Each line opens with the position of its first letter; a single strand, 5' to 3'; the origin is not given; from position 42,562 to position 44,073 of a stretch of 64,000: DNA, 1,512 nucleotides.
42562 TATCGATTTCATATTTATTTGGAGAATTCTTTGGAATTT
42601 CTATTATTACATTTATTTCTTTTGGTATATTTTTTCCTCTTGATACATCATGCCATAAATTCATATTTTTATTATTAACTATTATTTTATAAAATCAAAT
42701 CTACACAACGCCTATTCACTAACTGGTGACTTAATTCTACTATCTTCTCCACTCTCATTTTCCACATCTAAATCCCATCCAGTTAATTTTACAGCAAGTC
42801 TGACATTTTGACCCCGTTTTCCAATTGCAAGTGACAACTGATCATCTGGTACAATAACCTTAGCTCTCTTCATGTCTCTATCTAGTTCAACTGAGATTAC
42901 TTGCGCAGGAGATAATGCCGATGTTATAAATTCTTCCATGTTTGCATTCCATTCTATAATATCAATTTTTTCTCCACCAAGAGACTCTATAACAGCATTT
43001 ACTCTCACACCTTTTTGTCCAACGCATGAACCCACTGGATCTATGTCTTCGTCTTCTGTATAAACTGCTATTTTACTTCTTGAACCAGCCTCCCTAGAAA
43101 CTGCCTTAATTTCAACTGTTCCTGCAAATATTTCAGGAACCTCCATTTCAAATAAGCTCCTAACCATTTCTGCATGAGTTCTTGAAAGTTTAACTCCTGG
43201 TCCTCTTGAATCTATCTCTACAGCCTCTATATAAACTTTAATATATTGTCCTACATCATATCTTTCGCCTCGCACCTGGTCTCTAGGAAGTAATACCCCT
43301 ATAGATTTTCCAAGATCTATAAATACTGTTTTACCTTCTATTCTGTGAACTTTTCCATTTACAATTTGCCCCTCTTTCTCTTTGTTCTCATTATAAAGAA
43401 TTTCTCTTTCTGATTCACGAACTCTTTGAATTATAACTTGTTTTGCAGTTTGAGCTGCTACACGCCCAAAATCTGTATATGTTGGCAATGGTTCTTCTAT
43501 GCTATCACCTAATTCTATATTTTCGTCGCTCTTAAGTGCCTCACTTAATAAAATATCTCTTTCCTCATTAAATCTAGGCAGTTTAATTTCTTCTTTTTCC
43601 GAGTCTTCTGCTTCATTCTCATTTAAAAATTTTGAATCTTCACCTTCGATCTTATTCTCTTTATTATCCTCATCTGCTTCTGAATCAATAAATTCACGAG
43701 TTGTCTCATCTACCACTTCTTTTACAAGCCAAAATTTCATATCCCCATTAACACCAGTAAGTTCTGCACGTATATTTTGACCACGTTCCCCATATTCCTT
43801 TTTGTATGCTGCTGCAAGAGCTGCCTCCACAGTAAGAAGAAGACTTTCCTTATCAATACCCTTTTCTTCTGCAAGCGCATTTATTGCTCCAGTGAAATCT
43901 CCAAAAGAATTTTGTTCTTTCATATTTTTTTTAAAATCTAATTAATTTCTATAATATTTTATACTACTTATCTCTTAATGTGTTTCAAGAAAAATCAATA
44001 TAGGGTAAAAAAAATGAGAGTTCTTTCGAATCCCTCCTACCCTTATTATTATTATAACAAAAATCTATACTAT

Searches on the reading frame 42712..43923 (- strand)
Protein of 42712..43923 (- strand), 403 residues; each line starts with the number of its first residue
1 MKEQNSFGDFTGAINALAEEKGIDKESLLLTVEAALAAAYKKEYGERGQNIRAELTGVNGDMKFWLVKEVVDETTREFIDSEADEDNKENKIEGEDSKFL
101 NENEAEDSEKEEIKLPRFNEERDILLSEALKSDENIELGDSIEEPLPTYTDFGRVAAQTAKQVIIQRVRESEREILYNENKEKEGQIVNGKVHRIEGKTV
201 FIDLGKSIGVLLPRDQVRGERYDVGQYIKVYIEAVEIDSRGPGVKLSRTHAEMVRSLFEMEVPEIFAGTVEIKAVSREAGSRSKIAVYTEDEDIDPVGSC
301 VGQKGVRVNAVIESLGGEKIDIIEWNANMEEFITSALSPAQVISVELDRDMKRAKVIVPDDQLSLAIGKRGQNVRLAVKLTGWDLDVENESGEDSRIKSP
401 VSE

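Call 81: search_protein_families(library=ncbifam, proteins=[window:42712-43923:-], max_evalue=1e-10)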
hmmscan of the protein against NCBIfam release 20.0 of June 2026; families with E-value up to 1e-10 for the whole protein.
window:42712-43923:- (403 aa): 4 families
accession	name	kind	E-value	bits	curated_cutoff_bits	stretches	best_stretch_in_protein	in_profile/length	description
TIGR01953.1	NusA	equivalog_domain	5.8e-108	360.9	253.4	1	11-391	3-339/340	transcription termination factor NusA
NF006645.0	PRK09202.4-5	equivalog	8.9e-62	209.4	532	1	79-389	59-369/540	transcription termination/antitermination protein NusA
NF006642.0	PRK09202.4-1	equivalog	2.7e-35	121.9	687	1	123-386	101-371/614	transcription termination/antitermination protein NusA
TIGR01952.1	nusA_arch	equivalog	5.8e-12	46.1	74.35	1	297-389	44-137/141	NusA-like transcription termination signal-binding factor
